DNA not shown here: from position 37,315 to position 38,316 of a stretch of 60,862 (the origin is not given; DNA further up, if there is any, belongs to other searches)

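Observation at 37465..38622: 385-aa protein with a degenerate ~22-residue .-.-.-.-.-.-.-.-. repeat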

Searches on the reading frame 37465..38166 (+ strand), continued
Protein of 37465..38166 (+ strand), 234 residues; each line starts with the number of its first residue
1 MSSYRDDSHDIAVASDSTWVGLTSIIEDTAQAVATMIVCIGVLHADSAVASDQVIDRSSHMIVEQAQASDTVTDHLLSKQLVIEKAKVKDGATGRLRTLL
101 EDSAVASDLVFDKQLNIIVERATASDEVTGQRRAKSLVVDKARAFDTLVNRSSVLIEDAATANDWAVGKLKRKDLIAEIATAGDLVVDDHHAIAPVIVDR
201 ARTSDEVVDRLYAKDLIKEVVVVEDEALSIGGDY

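Call 84: find_encoding_contigs(protein=P0130, flank=9000, max_places=2)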
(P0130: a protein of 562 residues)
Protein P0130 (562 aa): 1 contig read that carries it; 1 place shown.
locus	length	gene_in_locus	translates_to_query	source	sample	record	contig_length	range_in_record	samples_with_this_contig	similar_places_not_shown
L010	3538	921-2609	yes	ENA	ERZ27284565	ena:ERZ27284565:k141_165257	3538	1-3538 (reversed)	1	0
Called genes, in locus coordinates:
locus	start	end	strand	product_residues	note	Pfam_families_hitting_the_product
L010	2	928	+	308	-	?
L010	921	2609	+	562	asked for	-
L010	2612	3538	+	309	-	?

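Call 85: search_protein_families(library=ncbifam, proteins=[P0231, P0243, P0257, P0253, P0259], max_evalue=0.01)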
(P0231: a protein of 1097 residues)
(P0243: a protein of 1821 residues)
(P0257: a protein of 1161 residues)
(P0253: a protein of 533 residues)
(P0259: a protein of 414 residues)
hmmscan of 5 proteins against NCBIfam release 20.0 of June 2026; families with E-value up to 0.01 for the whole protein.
P0231 (1097 aa): 2 families
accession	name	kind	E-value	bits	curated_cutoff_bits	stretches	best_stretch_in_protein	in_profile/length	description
NF033679.1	DNRLRE_dom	domain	1.7e-22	80.2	34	1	274-440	3-164/164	DNRLRE domain-containing protein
NF011253.0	PRK14659.1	equivalog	0.0024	18.5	156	0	795-829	45-79/123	holo-[acyl-carrier-protein] synthase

P0243 (1821 aa): 1 family
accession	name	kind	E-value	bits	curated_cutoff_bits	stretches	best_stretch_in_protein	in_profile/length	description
NF033849.1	ser_rich_anae_1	subfamily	0.00048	17.6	650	1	1185-1516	235-555/1163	serine-rich protein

P0257 (1161 aa): 0 families

P0253 (533 aa): 0 families

P0259 (414 aa): 1 family
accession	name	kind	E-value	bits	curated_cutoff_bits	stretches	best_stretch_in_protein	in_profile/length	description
NF041539.1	choice_anch_R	domain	6.7e-09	35.9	30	1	14-161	8-150/155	choice-of-anchor R domain-containing protein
